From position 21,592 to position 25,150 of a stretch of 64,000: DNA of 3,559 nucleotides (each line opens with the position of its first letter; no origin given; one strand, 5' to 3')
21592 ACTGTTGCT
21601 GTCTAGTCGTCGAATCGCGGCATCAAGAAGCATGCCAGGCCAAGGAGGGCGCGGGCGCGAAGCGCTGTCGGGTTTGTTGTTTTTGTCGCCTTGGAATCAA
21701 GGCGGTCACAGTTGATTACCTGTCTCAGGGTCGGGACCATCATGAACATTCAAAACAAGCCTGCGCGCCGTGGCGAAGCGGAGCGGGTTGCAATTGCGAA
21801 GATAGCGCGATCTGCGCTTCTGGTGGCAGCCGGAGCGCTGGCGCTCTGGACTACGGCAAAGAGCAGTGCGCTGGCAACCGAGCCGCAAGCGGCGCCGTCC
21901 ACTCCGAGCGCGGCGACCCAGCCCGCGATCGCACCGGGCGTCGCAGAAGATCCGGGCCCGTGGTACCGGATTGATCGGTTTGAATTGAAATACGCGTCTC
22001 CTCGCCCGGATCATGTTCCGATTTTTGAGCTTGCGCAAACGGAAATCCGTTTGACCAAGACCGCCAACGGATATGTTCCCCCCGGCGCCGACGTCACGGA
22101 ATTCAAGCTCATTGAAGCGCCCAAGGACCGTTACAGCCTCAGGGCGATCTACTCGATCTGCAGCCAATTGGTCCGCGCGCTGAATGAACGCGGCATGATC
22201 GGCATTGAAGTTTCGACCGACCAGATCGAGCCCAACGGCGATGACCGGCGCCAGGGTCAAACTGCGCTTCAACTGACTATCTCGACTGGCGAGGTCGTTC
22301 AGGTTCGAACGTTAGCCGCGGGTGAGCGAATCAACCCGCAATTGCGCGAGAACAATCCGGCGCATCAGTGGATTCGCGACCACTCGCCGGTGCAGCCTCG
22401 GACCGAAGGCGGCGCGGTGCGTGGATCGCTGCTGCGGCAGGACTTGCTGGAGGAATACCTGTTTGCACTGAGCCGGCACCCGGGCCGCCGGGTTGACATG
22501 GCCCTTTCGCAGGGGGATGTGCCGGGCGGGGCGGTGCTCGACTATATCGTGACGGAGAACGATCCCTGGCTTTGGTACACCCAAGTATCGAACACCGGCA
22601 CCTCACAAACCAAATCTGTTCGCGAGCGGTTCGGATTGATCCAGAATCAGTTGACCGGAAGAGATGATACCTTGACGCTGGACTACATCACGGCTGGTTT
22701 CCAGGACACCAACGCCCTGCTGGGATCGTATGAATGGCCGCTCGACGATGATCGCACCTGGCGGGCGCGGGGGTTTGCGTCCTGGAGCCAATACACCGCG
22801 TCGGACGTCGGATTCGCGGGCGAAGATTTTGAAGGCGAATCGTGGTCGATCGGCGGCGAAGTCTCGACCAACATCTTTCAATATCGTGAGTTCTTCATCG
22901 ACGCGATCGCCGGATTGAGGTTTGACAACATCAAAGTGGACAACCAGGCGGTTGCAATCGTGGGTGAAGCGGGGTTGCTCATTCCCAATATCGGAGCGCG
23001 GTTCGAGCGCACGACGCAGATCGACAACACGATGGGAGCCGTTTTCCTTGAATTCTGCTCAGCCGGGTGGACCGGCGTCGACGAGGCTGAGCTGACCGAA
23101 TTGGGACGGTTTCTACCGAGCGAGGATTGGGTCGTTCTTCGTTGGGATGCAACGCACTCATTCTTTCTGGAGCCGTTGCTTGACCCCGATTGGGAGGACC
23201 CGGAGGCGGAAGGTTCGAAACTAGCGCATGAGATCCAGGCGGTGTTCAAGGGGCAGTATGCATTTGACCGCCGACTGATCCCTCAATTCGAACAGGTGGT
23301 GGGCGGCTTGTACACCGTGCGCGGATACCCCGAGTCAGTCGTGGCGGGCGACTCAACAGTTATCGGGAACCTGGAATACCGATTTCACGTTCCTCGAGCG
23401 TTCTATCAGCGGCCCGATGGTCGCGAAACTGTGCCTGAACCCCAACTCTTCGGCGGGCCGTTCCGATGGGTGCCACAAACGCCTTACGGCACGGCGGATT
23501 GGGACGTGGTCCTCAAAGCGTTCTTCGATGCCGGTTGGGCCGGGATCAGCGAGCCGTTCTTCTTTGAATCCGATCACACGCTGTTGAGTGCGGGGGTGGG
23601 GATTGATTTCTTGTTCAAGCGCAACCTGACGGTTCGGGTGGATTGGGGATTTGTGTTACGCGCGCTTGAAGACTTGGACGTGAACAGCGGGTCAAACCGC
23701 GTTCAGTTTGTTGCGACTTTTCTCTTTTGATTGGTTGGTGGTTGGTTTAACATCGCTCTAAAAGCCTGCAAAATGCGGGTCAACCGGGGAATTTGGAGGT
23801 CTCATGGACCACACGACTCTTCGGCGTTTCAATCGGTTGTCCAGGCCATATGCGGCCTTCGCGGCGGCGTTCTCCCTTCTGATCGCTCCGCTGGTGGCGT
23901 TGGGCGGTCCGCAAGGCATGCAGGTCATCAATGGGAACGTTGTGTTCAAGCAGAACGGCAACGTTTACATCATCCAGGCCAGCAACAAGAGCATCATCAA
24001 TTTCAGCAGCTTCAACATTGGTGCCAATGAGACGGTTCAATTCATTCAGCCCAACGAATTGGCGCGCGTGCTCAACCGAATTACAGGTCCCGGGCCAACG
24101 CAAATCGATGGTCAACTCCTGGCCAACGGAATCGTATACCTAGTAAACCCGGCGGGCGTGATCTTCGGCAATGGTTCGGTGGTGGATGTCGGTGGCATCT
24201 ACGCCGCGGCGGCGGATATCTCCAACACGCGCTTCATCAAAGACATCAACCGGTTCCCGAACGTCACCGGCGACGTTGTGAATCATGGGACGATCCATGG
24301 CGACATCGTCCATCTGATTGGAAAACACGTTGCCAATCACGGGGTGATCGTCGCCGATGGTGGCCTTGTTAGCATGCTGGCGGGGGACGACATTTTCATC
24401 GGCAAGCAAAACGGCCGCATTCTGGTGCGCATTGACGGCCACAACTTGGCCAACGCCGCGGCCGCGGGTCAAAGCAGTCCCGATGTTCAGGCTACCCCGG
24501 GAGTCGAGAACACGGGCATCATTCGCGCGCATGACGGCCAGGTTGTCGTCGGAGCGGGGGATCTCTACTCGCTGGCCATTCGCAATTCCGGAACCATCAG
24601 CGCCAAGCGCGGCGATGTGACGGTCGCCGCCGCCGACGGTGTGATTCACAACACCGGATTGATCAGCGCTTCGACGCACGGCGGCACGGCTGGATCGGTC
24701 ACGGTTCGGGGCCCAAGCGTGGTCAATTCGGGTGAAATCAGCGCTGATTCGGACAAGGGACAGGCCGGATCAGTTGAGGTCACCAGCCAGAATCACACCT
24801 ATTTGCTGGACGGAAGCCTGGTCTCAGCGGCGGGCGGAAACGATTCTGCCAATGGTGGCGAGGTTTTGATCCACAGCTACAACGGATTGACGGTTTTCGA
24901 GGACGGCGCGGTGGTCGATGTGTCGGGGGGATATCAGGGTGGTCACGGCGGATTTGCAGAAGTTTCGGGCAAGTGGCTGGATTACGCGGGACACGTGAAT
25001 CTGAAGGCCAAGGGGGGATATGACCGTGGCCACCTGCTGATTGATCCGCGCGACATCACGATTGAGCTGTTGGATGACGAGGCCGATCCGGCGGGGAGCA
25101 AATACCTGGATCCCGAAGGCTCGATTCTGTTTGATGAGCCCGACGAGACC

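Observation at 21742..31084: Two-partner secretion system inserted in the middle of the T6SS cluster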

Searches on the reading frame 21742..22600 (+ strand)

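Call 26: search_protein_families(library=pfam, proteins=[window:21742-22600:+], max_evalue=10)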
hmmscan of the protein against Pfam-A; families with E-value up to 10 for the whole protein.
window:21742-22600:+ (286 aa): 0 families

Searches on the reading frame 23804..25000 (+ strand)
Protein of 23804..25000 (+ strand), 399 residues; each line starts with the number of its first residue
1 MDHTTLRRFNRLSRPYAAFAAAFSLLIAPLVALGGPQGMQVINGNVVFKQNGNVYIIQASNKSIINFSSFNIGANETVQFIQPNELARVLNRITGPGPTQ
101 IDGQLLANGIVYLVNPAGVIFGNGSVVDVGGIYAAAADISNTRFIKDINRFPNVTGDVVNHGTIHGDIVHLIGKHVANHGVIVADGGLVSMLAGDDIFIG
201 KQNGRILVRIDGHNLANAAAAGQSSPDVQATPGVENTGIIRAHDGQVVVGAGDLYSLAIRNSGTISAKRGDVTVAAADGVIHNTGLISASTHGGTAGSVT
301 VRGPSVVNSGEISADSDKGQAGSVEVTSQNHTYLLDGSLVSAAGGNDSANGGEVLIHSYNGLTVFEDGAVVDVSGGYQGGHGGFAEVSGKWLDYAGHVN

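Call 82: search_solved_structures(query=window:23804-25000:+, max_evalue=0.01)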
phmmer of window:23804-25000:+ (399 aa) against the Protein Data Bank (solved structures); distinct sequences matched with E-value up to 0.01: 5.
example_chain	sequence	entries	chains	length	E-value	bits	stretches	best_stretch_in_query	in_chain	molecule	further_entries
2odl_A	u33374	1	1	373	1.2e-28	103.4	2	35-200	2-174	Adhesin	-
8cpk_A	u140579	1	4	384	1.1e-24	90.4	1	33-389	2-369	EtpA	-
8vba_A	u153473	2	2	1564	4.7e-23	85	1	22-389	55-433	EtpA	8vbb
4i84_A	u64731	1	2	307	5e-17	65.2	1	36-284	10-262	Heme/hemopexin-binding protein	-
4rm6_A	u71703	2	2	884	2.2e-16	63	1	36-283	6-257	Heme/hemopexin-binding protein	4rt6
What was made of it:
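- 23909..24598 (+): TPS secretion domain (aa 36-265) with an NPAG motif at aa 115. Best PDB sequence matches: HMW1 adhesin 2ODL (1.2e-28), EtpA 8CPK (1.1e-24) and HxuA 4I84 (5e-17) (call 82).
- On Two-partner secretion (type Vb): PDB TPS domains of HMW1, EtpA and HxuA are matched (call 82).
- Adhesin type: the best solved relatives of the TPS domain are HMW1 (1.2e-28) and EtpA (1.1e-24) (call 82). The TPS domain is closest to the HMW1/EtpA adhesins, and no CdiA, FHA or ShlA-type chain was among the PDB hits (call 82).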
